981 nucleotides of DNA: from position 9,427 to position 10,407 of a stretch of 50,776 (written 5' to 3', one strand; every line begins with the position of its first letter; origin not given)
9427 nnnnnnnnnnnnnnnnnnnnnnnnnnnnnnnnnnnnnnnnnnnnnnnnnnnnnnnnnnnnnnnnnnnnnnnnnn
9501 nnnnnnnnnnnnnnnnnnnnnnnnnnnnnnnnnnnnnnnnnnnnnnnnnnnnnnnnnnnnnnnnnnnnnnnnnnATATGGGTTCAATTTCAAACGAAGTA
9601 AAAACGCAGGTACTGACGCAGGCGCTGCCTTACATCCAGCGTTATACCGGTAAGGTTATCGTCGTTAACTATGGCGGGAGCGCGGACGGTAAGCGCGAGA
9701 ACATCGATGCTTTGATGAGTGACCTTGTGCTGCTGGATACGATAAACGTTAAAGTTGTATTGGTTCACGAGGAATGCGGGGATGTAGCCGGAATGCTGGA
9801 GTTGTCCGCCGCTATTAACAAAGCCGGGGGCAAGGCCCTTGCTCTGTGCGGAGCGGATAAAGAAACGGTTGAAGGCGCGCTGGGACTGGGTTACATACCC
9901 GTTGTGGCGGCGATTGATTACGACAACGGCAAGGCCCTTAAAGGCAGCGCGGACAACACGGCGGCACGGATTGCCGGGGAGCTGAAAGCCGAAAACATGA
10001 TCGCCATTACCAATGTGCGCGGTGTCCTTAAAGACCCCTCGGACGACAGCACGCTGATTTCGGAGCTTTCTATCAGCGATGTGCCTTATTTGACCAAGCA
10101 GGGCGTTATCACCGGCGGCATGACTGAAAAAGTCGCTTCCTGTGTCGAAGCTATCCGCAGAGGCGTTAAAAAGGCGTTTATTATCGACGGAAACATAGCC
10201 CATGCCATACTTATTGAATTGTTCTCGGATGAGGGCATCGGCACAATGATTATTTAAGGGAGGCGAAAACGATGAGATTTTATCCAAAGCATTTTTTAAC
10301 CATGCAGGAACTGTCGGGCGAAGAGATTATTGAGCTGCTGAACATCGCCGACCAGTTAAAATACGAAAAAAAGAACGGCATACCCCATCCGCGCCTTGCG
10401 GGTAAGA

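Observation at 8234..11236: Unusual unit: cPGS/DUF1611-like P-loop protein, degenerate ArgB-like kinase, and ornithine carbamoyltransferase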

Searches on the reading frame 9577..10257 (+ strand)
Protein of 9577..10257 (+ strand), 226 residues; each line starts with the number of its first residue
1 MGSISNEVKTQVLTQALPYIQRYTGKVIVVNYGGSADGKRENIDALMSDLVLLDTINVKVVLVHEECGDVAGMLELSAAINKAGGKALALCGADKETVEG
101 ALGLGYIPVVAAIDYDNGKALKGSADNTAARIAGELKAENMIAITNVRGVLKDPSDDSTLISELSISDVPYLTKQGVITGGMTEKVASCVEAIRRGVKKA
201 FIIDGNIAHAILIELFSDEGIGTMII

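Call 3: search_protein_families(library=pfam, proteins=[window:9577-10257:+], max_evalue=0.01)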
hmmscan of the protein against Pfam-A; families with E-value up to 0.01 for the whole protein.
window:9577-10257:+ (226 aa): 1 family
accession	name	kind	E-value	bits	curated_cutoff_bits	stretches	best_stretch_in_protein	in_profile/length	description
PF00696.33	AA_kinase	-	6.7e-23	82.1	24.9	1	93-204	119-234/234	Amino acid kinase family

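Call 4: search_protein_families(library=ncbifam, proteins=[window:9577-10257:+], max_evalue=0.01)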
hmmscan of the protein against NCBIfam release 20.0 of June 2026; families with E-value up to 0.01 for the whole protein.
window:9577-10257:+ (226 aa): 14 families
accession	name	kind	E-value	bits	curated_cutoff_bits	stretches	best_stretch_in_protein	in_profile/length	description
TIGR00761.1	argB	equivalog_domain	3.6e-26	92.1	151.3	1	94-202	124-231/231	acetylglutamate kinase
NF003641.0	PRK05279.1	equivalog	1.3e-25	90.2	344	2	94-225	157-289/441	amino-acid N-acetyltransferase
TIGR01890.1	N-Ac-Glu-synth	equivalog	8.9e-24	84.2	202.85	2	94-225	149-277/429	amino-acid N-acetyltransferase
NF010659.0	PRK14058.1-1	equivalog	5.8e-18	65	223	1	95-225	140-266/267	[LysW]-aminoadipate kinase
NF010661.0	PRK14058.1-3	equivalog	1.3e-13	50.7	251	1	95-215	141-263/283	acetylglutamate/acetylaminoadipate kinase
NF040647.1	IPPK_Arch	equivalog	3.5e-13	49.4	120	1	92-225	118-259/259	isopentenyl phosphate kinase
NF010662.0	PRK14058.1-4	equivalog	2.1e-11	43.5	194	1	94-213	137-252/264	[LysW]-aminoadipate/[LysW]-glutamate kinase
NF003387.0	PRK04531.1-2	equivalog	7.6e-08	31.2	426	1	92-225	155-286/441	acetylglutamate kinase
TIGR01092.1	P5CS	equivalog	5.1e-07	28.3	796.75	1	121-224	165-272/715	delta l-pyrroline-5-carboxylate synthetase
TIGR00746.1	arcC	equivalog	1.1e-06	28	358.25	1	118-211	203-298/309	carbamate kinase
NF009008.0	PRK12354.1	subfamily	2e-05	23.9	361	1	102-211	181-289/308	carbamate kinase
NF003386.0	PRK04531.1-1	equivalog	2.6e-05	23.3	417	1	97-225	165-291/442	acetylglutamate kinase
TIGR02076.1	pyrH_arch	equivalog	4.8e-05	23.1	158.05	1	124-225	117-221/222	UMP kinase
TIGR01027.1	proB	equivalog_domain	0.00025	20.3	186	1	95-225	114-251/363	glutamate 5-kinase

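Call 6: search_solved_structures(query=window:9577-10257:+, max_evalue=0.001, show_alignments=2)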
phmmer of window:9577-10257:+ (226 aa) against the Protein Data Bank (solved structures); distinct sequences matched with E-value up to 0.001: 13.
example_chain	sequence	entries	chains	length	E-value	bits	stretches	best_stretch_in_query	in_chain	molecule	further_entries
2jj4_A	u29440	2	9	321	1.1e-43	152.6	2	93-226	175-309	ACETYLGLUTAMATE KINASE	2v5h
2rd5_A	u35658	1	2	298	1.2e-38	136.1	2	94-225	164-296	Acetylglutamate kinase-like protein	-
4usj_A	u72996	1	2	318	1.6e-38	135.7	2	93-225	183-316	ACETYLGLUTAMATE KINASE, CHLOROPLASTIC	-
2bty_A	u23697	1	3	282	2.3e-32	115.6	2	99-225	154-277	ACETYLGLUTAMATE KINASE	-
2buf_A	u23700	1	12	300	4.3e-30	108.2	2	105-225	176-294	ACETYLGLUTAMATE KINASE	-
7nlf_A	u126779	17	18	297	6.4e-26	94.6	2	102-226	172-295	Acetylglutamate kinase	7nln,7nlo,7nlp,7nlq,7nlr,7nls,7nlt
2ap9_A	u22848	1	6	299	2.1e-25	92.9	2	102-226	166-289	acetylglutamate kinase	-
3u6u_A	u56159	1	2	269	4.2e-11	46.2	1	95-215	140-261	Putative acetylglutamate kinase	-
3wwm_A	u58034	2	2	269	9.8e-11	45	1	95-215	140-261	Putative acetylglutamate kinase-like protein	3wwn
1gs5_A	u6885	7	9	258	2.6e-08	37.1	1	83-223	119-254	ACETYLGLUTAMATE KINASE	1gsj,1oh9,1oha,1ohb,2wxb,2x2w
3l86_A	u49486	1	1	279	4.5e-08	36.3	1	94-207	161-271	Acetylglutamate kinase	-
2r8v_A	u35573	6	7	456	2.6e-07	33.8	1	118-225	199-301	Putative acetylglutamate synthase | Amino-acid acetyltransferase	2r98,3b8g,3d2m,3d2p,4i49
3t7b_A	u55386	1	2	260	1.6e-06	31.2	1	97-202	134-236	Acetylglutamate kinase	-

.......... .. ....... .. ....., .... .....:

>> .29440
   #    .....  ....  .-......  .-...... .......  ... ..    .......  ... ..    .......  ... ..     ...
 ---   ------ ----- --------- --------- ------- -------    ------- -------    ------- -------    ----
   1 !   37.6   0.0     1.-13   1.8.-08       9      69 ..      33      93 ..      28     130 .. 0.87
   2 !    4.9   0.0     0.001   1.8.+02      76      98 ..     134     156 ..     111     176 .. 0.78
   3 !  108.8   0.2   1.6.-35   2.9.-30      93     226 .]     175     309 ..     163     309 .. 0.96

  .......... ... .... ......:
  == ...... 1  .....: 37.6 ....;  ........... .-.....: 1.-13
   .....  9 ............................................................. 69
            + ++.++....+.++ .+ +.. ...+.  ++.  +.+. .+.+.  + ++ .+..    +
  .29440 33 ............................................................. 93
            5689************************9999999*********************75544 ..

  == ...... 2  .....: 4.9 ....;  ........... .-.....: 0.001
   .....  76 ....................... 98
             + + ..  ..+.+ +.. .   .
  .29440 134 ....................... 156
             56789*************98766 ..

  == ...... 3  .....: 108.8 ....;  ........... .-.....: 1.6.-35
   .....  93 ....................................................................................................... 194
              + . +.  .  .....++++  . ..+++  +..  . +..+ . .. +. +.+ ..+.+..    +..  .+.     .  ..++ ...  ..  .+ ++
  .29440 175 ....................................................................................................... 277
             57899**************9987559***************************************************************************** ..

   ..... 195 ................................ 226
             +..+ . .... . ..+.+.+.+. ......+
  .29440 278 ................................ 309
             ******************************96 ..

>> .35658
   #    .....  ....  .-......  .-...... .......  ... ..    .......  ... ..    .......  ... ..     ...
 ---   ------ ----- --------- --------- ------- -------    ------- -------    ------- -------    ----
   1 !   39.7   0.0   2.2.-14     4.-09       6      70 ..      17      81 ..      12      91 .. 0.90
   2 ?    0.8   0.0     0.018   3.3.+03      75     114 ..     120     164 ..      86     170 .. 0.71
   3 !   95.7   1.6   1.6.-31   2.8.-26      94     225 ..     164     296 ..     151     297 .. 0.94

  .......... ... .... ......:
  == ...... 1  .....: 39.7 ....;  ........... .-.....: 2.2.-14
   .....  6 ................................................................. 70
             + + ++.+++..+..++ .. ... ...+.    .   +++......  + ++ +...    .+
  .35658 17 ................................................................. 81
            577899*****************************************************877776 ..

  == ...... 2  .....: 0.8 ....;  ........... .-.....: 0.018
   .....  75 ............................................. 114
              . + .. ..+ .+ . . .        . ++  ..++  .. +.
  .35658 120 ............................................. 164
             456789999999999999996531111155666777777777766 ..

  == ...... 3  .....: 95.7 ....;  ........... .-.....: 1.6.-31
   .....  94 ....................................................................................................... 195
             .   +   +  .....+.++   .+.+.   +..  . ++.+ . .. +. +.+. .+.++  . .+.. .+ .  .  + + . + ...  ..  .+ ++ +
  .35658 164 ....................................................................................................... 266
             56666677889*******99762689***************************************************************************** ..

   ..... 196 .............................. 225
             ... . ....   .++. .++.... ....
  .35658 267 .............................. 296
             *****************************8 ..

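Call 8: find_encoding_contigs(protein=window:9577-10257:+, flank=8000, max_places=6)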
Protein window:9577-10257:+ (226 aa): 5 contigs read that carry it; 5 places shown.
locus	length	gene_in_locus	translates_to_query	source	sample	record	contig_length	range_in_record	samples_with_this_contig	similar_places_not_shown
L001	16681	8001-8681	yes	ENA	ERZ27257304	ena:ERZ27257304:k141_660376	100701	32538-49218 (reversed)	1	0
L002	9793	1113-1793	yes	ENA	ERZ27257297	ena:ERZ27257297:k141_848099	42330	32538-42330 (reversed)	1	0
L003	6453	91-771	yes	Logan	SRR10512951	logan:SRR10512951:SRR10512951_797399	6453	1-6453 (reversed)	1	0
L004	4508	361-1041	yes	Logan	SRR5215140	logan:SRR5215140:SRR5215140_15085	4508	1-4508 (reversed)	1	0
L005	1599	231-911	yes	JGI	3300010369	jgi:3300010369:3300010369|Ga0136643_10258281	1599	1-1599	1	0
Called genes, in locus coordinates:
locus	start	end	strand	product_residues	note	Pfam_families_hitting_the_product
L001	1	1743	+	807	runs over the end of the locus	PF19732:SpoIIE_N, PF07228:SpoIIE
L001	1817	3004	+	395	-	PF00155:Aminotran_1_2, PF01041:DegT_DnrJ_EryC1, PF01053:Cys_Met_Meta_PP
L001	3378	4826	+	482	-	PF01212:Beta_elim_lyase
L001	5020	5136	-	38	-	-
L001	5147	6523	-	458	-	PF00291:PALP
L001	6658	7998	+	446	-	-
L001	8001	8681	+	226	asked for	PF00696:AA_kinase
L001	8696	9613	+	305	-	PF02729:OTCace_N, PF00185:OTCace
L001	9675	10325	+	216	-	PF03575:Peptidase_S51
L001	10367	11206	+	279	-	PF00892:EamA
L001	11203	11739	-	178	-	PF13302:Acetyltransf_3, PF00583:Acetyltransf_1 (weak)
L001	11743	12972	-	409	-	PF10150:RNase_E_G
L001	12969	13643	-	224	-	PF10105:DUF2344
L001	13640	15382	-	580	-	PF19864:Radical_SAM_N2, PF04055:Radical_SAM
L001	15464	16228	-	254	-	PF01522:Polysacc_deac_1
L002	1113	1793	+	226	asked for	PF00696:AA_kinase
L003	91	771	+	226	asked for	PF00696:AA_kinase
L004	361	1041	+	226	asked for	PF00696:AA_kinase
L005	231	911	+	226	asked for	PF00696:AA_kinase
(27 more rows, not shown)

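Call 10: find_homologous_proteins(query=window:9577-10257:+, max_evalue=0.00001)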
Query window:9577-10257:+ (226 aa): 7668 proteins with E <= 0.00001 among 8000 candidates; the best 120 are listed.
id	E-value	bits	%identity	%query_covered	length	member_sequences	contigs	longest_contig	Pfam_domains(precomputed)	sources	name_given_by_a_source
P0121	1.5e-136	471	100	100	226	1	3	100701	PF00696.34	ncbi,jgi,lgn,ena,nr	ncbi:MAG: acetylglutamate kinase [Defluviitaleaceae bacterium]|nr:acetylglutamate kinase [Defluviita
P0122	5.5e-87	309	72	92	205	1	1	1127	PF00696.34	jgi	jgi:acetylglutamate kinase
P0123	6.4e-84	299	64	99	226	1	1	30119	PF00696.34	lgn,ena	-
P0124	2.5e-83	297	65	99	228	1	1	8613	PF00696.34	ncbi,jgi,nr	ncbi:MAG: acetylglutamate kinase [Clostridiales bacterium]|jgi:acetylglutamate kinase|nr:acetylgluta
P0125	4.1e-82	293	68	99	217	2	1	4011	PF00696.34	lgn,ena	-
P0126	1.9e-60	222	56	99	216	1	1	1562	PF00696.34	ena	-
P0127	4.3e-60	221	44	98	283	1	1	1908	PF00696.34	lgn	-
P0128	2.2e-57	212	45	100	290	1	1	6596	PF00696.34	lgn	-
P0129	3.6e-57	211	44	99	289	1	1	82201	PF00696.34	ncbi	ncbi:MAG: acetylglutamate kinase [Oscillospiraceae bacterium]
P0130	5.1e-57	211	42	99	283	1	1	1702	PF00696.34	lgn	-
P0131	1.7e-56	209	42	99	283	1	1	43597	PF00696.34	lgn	-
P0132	4.8e-56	208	42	100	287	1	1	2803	PF00696.34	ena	-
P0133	6.2e-56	207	42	99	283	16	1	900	PF00696.34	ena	-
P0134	7.9e-56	207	42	99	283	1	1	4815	PF00696.34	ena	-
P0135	9.8e-56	207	43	99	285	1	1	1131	PF00696.34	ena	-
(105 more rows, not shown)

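Call 17: find_encoding_contigs(protein=P0123, flank=8000, max_places=3)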
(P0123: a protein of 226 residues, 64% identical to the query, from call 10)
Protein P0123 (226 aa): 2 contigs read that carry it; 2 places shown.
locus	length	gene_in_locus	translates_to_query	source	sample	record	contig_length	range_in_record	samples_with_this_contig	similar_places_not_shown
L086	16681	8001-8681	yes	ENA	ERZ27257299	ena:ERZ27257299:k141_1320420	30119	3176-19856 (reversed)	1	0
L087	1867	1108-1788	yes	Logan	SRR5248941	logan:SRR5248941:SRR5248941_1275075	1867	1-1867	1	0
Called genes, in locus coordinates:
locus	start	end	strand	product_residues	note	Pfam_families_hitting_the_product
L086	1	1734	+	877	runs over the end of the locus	PF17203:sCache_3_2 (faint), PF17201:Cache_3-Cache_2, PF17202:sCache_3_3, PF18947:HAMP_2 (faint), PF08448:PAS_4, PF13426:PAS_9 (weak), PF00015:MCPsignal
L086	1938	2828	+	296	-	PF02653:BPD_transp_2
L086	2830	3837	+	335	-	PF02653:BPD_transp_2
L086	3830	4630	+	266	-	PF13476:AAA_23 (weak), PF00005:ABC_tran, PF13304:AAA_21 (faint), PF12399:BCA_ABC_TP_C (weak)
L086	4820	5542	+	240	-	PF00005:ABC_tran, PF13304:AAA_21 (faint)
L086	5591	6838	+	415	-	PF13458:Peripla_BP_6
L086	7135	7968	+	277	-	PF02525:Flavodoxin_2, PF03358:FMN_red, PF10387:DUF2442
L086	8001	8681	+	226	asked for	PF00696:AA_kinase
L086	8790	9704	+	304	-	PF02729:OTCace_N, PF00185:OTCace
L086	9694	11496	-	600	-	PF08497:Radical_SAM_N, PF04055:Radical_SAM (weak), PF11842:DUF3362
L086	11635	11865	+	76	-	-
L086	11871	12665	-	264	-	PF04607:RelA_SpoT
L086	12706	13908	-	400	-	PF02163:Peptidase_M50, PF17820:PDZ_6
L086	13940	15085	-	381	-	PF02670:DXP_reductoisom, PF08436:DXP_redisom_C, PF13288:DXPR_C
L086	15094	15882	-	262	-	PF01148:CTP_transf_1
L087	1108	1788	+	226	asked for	PF00696:AA_kinase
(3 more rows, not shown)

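Call 18: find_encoding_contigs(protein=P0124, flank=8000, max_places=3)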
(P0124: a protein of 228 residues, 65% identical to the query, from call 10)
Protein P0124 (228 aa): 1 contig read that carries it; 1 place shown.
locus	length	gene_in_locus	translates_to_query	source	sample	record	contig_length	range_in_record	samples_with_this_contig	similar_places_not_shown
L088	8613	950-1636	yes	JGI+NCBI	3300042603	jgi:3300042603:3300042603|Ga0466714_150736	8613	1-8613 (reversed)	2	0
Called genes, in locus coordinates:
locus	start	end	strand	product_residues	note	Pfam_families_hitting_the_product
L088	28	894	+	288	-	PF00206:Lyase_1, PF14698:ASL_C2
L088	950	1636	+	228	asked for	PF00696:AA_kinase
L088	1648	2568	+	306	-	PF02729:OTCace_N, PF00185:OTCace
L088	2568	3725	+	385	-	PF00180:Iso_dh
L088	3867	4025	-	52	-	-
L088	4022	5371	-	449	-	PF00176:SNF2-rel_dom (faint), PF00270:DEAD, PF04851:ResIII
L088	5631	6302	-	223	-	PF02517:Rce1-like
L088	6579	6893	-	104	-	PF07866:DUF1653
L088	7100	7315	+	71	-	PF12844:HTH_19 (weak), PF01381:HTH_3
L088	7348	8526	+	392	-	PF00990:GGDEF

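Call 19: find_encoding_contigs(protein=P0125, flank=8000, max_places=3)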
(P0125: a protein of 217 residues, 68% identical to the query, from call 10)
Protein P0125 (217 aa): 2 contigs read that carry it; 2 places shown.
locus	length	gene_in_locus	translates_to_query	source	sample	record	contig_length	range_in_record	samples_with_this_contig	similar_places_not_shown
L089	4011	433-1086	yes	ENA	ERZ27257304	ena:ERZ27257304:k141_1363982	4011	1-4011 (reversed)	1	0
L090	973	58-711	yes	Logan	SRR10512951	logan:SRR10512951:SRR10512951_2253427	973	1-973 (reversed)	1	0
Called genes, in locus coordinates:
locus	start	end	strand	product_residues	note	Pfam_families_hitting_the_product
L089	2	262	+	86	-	?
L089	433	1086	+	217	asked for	PF00696:AA_kinase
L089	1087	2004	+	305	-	PF02729:OTCace_N, PF00185:OTCace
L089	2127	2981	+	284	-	PF00892:EamA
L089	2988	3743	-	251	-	-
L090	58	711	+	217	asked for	PF00696:AA_kinase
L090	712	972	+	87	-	?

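Call 34: find_encoding_contigs(protein=P0126, flank=3000, max_places=2)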
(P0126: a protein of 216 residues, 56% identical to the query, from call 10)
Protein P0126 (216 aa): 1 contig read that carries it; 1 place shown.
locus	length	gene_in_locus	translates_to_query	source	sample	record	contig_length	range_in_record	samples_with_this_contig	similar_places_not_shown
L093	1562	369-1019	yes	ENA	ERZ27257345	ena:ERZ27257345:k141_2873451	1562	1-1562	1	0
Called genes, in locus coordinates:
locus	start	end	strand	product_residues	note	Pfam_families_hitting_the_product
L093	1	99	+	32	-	?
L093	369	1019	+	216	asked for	PF00696:AA_kinase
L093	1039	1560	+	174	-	?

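Call 40: predict_structure(alignment_id=A2)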
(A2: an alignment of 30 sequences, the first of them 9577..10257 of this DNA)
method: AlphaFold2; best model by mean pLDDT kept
length: 226 residues; sequences in the alignment: 30
mean_pLDDT: 89.7   pTM: 0.88
mean pLDDT of the five models: 89.7, 88.9, 88.6, 87.9, 87.7
residues with pLDDT >= 90: 148; 70-90: 65; 50-70: 12; < 50: 1
segments of 3 or more residues with pLDDT < 50: none
pLDDT, mean of each block of 10 residues (from residue 1): 77 86 96 71 92 96 76 87 94 90 96 77 86 97 93 93 96 94 94 97 93 90 96
secondary structure, 60 per line:
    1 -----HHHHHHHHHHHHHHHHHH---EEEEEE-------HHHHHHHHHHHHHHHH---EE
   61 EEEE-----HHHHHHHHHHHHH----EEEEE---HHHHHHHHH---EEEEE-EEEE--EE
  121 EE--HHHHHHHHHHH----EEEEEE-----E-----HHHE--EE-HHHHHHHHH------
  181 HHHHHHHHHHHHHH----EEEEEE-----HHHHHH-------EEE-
elements in order: H6-23 E27-32 H40-55 E59-64 H70-82 E87-91 H95-103 E107-111 E113-116 E119-122 H125-135 E140-145 H166-174 H181-194 E199-204 H210-215 E223-225

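Call 65: find_related_loci(query=A3, collection=metagenome_contigs, flank=7000)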
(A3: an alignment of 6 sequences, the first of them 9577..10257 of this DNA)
Query A3 (226 aa) in metagenome_contigs; peptide patterns used: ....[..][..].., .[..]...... (x = any residue, [..] = any of these).
600 stretches matched a pattern (row limit reached: there are more); 434 encode a relative of the query (tblastn E <= 1e-3); the best 80 are kept; 80 distinct loci.
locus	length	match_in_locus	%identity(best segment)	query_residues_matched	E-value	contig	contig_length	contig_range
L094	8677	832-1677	42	4-225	7e-60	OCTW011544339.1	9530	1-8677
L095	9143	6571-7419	39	4-226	5e-59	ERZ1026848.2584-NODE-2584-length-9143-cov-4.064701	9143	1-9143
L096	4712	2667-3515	42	3-225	6e-59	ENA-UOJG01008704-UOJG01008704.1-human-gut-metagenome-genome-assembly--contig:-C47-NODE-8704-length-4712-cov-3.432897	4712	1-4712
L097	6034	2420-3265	40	4-225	1e-58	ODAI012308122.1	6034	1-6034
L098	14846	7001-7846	40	4-225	1e-58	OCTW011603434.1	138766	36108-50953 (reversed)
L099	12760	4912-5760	43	4-226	2e-58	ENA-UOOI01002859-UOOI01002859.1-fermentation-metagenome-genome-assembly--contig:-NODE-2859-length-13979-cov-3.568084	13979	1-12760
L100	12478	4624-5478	44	1-225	3e-58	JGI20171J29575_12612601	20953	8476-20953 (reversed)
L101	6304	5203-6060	41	1-226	3e-58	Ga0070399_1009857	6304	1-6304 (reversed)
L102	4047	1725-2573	41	3-225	1e-57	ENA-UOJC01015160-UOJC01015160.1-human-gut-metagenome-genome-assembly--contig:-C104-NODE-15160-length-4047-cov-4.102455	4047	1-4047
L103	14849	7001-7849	41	4-226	8e-58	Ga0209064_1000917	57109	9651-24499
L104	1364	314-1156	41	4-225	2e-60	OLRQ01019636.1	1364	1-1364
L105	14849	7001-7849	40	4-226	5e-58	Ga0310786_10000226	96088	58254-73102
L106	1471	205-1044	41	4-223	6e-60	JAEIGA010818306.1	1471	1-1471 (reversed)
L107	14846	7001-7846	40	4-225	2e-56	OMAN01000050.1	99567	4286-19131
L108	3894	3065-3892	41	4-219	2e-56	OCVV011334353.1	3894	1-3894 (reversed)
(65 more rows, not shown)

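Call 91: fold_search(model_id=the predicted structure, library=pdb)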
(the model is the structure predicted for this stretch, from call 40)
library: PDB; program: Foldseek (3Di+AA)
matches with E <= 10: 1534; with E <= 0.001: 185
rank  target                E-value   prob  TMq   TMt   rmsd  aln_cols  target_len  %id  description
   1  2jj4_A                9.1e-22  1.00  0.89  0.71   4.1       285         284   33  The complex of PII and acetylglutamate kinase from Synechococcus elongatus PCC7942 (released 2007-10-16)
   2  2jj4_C                2.6e-21  1.00  0.90  0.72   3.7       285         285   32  The complex of PII and acetylglutamate kinase from Synechococcus elongatus PCC7942 (released 2007-10-16)
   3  2v5h_F                3.4e-21  1.00  0.89  0.71   3.8       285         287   32  Controlling the storage of nitrogen as arginine: the complex of PII and acetylglutamate kinase from Synechococcus elon (released 2007-10-16)
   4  2v5h_D                3.6e-21  1.00  0.89  0.71   3.5       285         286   32  Controlling the storage of nitrogen as arginine: the complex of PII and acetylglutamate kinase from Synechococcus elon (released 2007-10-16)
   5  2rd5_B                7.6e-21  1.00  0.89  0.72   3.3       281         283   32  Structural basis for the regulation of N-acetylglutamate kinase by PII in Arabidopsis thaliana (released 2007-10-02)
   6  2v5h_B                1.4e-20  1.00  0.90  0.71   3.4       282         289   32  Controlling the storage of nitrogen as arginine: the complex of PII and acetylglutamate kinase from Synechococcus elon (released 2007-10-16)
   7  2bty_A                4.3e-20  1.00  0.88  0.71   3.0       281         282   30  Acetylglutamate kinase from Thermotoga maritima complexed with its inhibitor arginine (released 2005-12-13)
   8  2rd5_A                4.8e-20  1.00  0.89  0.72   3.0       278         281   32  Structural basis for the regulation of N-acetylglutamate kinase by PII in Arabidopsis thaliana (released 2007-10-02)
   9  2ap9_E                1.3e-17  1.00  0.90  0.69   3.1       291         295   26  Crystal structure of acetylglutamate kinase from Mycobacterium tuberculosis CDC1551 (released 2005-08-30)
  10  2ap9_A                1.9e-17  1.00  0.89  0.69   3.1       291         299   26  Crystal structure of acetylglutamate kinase from Mycobacterium tuberculosis CDC1551 (released 2005-08-30)
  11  2buf_D                1.9e-17  1.00  0.86  0.67   3.6       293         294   27  Arginine Feed-Back Inhibitable Acetylglutamate Kinase (released 2005-12-13)
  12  2buf_H                2.1e-17  1.00  0.89  0.69   3.0       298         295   26  Arginine Feed-Back Inhibitable Acetylglutamate Kinase (released 2005-12-13)
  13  7nln_A                2.8e-17  1.00  0.89  0.70   3.1       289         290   26  Crystal structure of Mycobacterium tuberculosis ArgB in complex with N-acetyl-glutamate (released 2021-06-30)
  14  2buf_K                2.8e-17  1.00  0.85  0.71   3.7       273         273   29  Arginine Feed-Back Inhibitable Acetylglutamate Kinase (released 2005-12-13)
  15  2buf_F                5.3e-17  1.00  0.88  0.69   3.6       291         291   26  Arginine Feed-Back Inhibitable Acetylglutamate Kinase (released 2005-12-13)
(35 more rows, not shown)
